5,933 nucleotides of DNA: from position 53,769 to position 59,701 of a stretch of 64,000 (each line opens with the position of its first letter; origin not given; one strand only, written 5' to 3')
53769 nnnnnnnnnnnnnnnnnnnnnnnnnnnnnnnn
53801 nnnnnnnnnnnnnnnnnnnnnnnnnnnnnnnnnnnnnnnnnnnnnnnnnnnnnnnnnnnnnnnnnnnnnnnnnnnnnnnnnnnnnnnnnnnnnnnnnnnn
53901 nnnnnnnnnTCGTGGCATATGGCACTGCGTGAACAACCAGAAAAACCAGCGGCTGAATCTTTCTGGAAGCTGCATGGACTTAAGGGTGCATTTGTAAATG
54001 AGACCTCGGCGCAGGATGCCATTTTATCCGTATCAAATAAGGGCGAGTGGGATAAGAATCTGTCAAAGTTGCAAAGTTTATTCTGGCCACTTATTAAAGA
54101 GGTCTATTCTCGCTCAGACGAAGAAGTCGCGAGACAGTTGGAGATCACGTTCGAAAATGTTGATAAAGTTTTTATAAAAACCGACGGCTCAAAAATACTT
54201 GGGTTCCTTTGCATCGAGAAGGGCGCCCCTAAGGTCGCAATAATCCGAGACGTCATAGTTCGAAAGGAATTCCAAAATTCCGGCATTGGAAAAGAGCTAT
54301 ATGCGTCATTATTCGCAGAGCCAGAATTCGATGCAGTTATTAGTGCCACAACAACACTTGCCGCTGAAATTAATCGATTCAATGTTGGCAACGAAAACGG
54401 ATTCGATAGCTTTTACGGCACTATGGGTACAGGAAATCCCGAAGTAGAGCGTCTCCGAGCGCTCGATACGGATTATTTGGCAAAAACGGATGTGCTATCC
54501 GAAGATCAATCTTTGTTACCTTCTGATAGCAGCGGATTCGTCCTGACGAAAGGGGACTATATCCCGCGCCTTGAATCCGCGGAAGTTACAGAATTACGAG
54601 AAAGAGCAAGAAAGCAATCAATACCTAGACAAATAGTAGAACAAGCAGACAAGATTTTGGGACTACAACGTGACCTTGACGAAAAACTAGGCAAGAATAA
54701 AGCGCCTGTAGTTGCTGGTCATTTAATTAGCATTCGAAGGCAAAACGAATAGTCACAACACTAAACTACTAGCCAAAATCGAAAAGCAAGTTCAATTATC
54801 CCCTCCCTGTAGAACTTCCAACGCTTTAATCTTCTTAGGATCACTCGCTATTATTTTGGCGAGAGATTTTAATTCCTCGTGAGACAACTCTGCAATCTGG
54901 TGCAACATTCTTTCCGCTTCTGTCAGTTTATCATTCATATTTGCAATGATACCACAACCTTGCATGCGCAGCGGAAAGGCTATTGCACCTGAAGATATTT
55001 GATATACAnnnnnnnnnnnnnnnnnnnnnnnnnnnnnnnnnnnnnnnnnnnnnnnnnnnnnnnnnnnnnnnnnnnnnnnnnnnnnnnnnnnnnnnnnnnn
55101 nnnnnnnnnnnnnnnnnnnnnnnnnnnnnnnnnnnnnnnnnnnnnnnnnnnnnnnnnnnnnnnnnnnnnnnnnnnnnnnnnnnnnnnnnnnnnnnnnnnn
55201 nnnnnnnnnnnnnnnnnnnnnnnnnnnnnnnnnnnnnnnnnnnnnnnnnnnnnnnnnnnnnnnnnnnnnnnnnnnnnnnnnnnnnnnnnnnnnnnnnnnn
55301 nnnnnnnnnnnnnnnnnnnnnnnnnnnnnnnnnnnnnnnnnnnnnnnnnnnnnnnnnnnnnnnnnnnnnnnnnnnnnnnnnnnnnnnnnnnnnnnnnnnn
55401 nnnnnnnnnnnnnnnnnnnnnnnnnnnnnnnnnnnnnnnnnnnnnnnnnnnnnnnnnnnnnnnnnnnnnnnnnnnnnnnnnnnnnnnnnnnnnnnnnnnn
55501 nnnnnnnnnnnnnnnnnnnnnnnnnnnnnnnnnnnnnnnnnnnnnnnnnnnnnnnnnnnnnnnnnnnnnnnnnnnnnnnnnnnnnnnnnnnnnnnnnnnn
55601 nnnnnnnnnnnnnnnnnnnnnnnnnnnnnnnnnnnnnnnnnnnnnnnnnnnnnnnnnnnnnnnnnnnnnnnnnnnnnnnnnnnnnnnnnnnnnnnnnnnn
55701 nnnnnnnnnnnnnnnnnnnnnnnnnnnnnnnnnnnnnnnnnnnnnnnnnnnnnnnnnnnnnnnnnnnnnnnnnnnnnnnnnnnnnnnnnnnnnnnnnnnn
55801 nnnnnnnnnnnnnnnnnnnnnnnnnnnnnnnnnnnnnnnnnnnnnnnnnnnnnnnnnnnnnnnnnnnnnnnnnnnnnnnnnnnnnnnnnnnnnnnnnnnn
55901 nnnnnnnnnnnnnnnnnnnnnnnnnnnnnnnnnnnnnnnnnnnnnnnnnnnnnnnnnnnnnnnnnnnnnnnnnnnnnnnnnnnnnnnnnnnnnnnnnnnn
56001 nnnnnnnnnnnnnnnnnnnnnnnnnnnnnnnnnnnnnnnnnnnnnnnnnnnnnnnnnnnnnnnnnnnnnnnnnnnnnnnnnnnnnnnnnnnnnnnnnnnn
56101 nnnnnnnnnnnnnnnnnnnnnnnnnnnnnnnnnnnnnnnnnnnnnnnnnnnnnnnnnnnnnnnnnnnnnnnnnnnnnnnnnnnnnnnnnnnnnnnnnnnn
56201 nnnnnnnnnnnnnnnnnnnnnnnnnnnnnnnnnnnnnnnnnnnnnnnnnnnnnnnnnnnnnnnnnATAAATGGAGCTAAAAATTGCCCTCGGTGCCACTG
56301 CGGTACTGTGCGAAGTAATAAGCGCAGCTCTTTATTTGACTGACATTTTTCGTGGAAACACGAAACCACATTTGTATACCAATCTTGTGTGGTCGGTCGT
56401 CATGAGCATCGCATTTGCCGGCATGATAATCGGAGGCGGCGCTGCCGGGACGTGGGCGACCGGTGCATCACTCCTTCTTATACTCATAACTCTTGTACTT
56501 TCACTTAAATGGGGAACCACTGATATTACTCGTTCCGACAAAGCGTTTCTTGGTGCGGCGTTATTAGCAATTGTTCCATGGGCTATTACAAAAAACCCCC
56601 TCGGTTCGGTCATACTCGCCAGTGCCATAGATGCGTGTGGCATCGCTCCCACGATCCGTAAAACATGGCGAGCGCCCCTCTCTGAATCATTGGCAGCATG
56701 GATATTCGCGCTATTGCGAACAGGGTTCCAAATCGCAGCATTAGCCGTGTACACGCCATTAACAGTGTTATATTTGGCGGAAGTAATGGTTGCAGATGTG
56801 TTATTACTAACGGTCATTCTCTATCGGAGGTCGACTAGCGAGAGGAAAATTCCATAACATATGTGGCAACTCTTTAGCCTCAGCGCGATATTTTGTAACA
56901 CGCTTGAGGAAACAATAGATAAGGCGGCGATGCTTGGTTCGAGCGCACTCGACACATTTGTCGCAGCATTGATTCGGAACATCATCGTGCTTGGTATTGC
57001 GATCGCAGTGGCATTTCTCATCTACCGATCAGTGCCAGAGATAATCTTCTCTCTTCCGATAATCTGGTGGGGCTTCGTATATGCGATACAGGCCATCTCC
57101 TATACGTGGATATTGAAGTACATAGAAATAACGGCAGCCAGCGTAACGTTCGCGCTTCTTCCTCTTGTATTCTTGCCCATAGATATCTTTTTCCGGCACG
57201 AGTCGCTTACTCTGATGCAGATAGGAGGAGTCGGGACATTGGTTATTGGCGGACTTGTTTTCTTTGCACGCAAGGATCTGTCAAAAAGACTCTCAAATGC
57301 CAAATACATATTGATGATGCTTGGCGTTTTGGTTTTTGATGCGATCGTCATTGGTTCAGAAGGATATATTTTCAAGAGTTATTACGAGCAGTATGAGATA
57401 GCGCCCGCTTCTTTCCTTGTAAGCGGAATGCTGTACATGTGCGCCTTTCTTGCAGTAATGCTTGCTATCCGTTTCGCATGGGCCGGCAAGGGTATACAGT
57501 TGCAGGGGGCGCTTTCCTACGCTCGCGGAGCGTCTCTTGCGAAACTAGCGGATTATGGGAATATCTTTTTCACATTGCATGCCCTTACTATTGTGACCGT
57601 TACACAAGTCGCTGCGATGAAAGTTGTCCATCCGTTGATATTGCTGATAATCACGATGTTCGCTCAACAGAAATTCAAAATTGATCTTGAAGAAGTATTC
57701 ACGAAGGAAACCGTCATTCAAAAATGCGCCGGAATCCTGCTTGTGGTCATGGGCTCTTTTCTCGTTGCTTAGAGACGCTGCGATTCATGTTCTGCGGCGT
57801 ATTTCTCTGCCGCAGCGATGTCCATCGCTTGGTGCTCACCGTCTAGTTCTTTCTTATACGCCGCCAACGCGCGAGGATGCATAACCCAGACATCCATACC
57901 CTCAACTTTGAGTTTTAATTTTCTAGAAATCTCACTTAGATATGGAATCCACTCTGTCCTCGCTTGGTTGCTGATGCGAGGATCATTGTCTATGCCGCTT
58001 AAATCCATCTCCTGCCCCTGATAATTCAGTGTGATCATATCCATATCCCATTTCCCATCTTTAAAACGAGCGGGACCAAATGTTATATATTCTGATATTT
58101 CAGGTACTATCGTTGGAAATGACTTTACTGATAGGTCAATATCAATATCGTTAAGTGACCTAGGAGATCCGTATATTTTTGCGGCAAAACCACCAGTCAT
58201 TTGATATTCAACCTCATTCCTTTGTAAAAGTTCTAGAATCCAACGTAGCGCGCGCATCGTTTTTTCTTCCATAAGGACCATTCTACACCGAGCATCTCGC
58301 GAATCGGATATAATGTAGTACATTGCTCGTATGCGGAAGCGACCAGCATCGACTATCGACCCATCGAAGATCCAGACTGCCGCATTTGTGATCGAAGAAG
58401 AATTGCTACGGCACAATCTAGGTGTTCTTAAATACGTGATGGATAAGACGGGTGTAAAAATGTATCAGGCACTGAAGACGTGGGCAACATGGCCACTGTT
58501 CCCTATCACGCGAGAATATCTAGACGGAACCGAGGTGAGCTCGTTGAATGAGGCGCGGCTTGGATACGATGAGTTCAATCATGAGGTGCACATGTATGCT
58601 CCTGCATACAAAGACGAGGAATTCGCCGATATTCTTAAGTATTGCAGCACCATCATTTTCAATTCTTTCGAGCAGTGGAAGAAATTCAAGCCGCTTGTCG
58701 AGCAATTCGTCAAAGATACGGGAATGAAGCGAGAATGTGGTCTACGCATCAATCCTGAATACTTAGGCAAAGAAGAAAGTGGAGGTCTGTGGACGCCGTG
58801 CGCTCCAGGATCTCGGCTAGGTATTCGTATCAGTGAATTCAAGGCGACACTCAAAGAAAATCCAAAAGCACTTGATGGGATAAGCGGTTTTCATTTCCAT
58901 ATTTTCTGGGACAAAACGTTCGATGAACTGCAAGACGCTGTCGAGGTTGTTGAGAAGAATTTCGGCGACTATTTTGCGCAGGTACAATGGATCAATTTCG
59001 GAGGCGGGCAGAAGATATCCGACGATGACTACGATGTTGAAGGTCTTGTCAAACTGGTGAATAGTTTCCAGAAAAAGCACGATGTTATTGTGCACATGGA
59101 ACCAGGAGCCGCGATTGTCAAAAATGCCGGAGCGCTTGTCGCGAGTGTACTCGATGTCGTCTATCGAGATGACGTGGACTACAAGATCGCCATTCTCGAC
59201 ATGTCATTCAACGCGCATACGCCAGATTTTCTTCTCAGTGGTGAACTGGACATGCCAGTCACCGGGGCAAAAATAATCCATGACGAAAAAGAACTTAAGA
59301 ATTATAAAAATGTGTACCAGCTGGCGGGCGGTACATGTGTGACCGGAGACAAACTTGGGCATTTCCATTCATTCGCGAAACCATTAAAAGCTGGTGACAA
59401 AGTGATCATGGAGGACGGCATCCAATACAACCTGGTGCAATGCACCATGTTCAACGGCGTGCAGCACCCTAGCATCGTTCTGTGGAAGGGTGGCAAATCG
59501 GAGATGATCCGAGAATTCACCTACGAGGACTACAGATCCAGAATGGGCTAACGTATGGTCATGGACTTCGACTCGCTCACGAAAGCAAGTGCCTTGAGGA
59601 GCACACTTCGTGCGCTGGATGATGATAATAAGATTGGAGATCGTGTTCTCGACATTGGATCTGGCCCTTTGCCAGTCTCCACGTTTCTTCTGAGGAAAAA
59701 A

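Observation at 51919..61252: Complete alternative spermidine pathway (ADC, agmatinase, carboxyspermidine dehydrogenase and decarboxylase) interleaved with NTase, GNAT, methyltransferase and membrane genes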

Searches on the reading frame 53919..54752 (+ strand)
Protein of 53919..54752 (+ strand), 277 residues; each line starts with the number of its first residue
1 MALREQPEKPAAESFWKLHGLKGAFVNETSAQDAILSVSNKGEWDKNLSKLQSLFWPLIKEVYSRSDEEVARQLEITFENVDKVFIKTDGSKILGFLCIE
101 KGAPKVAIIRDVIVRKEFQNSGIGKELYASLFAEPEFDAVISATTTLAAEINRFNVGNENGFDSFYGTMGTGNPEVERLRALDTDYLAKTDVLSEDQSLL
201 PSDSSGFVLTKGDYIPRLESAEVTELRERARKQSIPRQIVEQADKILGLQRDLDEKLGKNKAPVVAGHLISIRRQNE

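Call 3: search_protein_families(library=pfam, proteins=[window:53919-54752:+], max_evalue=0.01)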
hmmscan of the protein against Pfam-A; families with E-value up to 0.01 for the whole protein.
window:53919-54752:+ (277 aa): 3 families
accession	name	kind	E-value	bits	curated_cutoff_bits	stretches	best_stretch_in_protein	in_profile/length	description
PF00583.31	Acetyltransf_1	-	5.6e-07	30.3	20.7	1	53-131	6-84/116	Acetyltransferase (GNAT) family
PF13508.13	Acetyltransf_7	-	2.5e-05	25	27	1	83-133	4-54/84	Acetyltransferase (GNAT) domain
PF13673.13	Acetyltransf_10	-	6.7e-05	23.3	23.6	1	78-138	26-83/128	Acetyltransferase (GNAT) domain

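Call 4: search_protein_families(library=ncbifam, proteins=[window:53919-54752:+], max_evalue=0.01)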
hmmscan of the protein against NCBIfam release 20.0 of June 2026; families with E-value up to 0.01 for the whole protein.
window:53919-54752:+ (277 aa): 3 families
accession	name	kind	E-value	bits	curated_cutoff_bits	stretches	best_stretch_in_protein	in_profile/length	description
NF005840.0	PRK07757.1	equivalog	3.8e-05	23.6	154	1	63-134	23-94/153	N-acetyltransferase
NF040501.1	resist_ArsN2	equivalog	0.00037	20.1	125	1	83-135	25-77/133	arsenic resistance N-acetyltransferase ArsN2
TIGR01575.1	rimI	equivalog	0.0012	19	86.4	1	60-134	10-83/132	ribosomal protein S18-alanine N-acetyltransferase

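Call 63: search_solved_structures(query=window:53919-54752:+, max_evalue=1)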
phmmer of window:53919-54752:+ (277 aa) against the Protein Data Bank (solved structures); distinct sequences matched with E-value up to 1: 6.
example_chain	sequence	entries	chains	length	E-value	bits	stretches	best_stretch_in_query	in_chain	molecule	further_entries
3pp9_A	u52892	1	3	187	0.013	18.1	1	63-130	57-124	Putative streptothricin acetyltransferase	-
3f85_A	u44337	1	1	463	0.019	17.6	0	116-202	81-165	homo trimeric fusion of CFA/I fimbrial subunits B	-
1wwz_A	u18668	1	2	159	0.4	13.2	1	82-130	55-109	hypothetical protein PH1933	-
2atr_A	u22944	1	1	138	0.67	12.5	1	74-133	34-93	acetyltransferase, GNAT family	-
1y9k_A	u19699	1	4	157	0.72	12.4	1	77-128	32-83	IAA acetyltransferase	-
1mk4_A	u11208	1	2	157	0.95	12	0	77-169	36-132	Hypothetical protein yqjY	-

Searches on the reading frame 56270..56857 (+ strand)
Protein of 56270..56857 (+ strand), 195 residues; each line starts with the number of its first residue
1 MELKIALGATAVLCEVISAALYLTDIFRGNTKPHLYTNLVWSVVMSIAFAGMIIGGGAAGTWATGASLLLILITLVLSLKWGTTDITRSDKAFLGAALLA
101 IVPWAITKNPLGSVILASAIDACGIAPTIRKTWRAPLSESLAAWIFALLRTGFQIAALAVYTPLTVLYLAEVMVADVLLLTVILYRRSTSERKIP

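Call 3: search_protein_families(library=pfam, proteins=[window:56270-56857:+], max_evalue=0.01)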
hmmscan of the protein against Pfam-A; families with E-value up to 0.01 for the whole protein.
window:56270-56857:+ (195 aa): 0 families

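Call 4: search_protein_families(library=ncbifam, proteins=[window:56270-56857:+], max_evalue=0.01)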
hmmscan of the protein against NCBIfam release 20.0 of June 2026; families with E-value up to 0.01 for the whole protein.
window:56270-56857:+ (195 aa): 0 families

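Call 80: search_protein_families(library=pfam, proteins=[window:56270-56857:+], max_evalue=0.01)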
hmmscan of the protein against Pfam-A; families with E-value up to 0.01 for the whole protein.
window:56270-56857:+ (195 aa): 0 families

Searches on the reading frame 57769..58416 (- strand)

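Call 3: search_protein_families(library=pfam, proteins=[window:57769-58416:-], max_evalue=0.01)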
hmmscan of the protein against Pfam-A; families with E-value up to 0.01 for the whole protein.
window:57769-58416:- (215 aa): 1 family
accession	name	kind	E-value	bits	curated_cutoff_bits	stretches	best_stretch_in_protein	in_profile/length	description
PF10706.15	Aminoglyc_resit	-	0.0051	17.4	21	1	57-119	2-71/149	Aminoglycoside-2''-adenylyltransferase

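Call 4: search_protein_families(library=ncbifam, proteins=[window:57769-58416:-], max_evalue=0.01)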
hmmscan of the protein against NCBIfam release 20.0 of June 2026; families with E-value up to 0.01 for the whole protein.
window:57769-58416:- (215 aa): 1 family
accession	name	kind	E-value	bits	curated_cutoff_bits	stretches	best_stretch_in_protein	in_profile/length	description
NF000236.1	linco_LnuA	exception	0.0022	17.9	300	0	51-99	5-55/161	lincosamide nucleotidyltransferase Lnu(A)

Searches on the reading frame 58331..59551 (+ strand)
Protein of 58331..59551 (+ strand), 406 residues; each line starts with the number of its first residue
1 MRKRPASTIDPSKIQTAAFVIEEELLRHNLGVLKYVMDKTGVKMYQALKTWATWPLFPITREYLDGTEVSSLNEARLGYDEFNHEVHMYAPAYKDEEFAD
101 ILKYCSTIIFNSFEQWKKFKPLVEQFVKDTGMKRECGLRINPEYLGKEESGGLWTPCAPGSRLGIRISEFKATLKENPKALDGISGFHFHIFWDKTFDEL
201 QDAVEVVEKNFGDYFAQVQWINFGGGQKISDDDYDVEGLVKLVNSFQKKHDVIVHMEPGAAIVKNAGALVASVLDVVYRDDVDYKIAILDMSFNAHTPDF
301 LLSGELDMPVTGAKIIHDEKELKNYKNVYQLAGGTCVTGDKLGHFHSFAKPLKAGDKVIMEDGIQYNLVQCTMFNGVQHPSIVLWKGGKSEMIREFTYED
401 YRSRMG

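Call 3: search_protein_families(library=pfam, proteins=[window:58331-59551:+], max_evalue=0.01)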
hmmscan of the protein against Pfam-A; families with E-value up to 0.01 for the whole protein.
window:58331-59551:+ (406 aa): 1 family
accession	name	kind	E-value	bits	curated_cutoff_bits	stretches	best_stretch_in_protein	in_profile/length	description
PF00278.28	Orn_DAP_Arg_deC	-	5.2e-08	33.5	23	1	106-362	5-93/95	Pyridoxal-dependent decarboxylase, C-terminal sheet domain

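Call 4: search_protein_families(library=ncbifam, proteins=[window:58331-59551:+], max_evalue=0.01)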
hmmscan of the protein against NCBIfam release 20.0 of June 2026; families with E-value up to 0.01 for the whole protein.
window:58331-59551:+ (406 aa): 4 families
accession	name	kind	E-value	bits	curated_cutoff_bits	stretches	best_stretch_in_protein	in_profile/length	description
TIGR01047.1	nspC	equivalog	1.6e-116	388.9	409.05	1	14-404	1-379/380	carboxynorspermidine decarboxylase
TIGR01048.1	lysA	equivalog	2.9e-18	65.6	297.9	1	14-395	23-405/417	diaminopimelate decarboxylase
NF006515.0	PRK08961.1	equivalog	9.5e-10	37.1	802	1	88-378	576-852/861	bifunctional aspartate kinase/diaminopimelate decarboxylase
TIGR03099.1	dCO2ase_PEP1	hypoth_equivalog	6.9e-07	28.7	478.45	1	15-360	24-372/398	pyridoxal-dependent decarboxylase, exosortase A system-associated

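Call 66: search_solved_structures(query=window:58331-59551:+, show_alignments=1)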
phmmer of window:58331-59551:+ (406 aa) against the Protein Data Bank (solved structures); distinct sequences matched with E-value up to 0.001: 5.
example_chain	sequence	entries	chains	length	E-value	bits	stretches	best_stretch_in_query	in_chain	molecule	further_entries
9eaf_A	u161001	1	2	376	1.3e-85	291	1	12-405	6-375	Carboxynorspermidine decarboxylase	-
36gy_A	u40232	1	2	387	4.3e-84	286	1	9-405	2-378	Carboxynorspermidine/carboxyspermidine decarboxylase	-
3n29_A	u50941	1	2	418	1.7e-74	254.4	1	10-404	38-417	Carboxynorspermidine decarboxylase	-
3mt1_A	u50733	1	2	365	9.4e-59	202.6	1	14-403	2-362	Putative carboxynorspermidine decarboxylase protein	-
4xg1_A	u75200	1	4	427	7.7e-05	25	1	216-395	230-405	Diaminopimelate decarboxylase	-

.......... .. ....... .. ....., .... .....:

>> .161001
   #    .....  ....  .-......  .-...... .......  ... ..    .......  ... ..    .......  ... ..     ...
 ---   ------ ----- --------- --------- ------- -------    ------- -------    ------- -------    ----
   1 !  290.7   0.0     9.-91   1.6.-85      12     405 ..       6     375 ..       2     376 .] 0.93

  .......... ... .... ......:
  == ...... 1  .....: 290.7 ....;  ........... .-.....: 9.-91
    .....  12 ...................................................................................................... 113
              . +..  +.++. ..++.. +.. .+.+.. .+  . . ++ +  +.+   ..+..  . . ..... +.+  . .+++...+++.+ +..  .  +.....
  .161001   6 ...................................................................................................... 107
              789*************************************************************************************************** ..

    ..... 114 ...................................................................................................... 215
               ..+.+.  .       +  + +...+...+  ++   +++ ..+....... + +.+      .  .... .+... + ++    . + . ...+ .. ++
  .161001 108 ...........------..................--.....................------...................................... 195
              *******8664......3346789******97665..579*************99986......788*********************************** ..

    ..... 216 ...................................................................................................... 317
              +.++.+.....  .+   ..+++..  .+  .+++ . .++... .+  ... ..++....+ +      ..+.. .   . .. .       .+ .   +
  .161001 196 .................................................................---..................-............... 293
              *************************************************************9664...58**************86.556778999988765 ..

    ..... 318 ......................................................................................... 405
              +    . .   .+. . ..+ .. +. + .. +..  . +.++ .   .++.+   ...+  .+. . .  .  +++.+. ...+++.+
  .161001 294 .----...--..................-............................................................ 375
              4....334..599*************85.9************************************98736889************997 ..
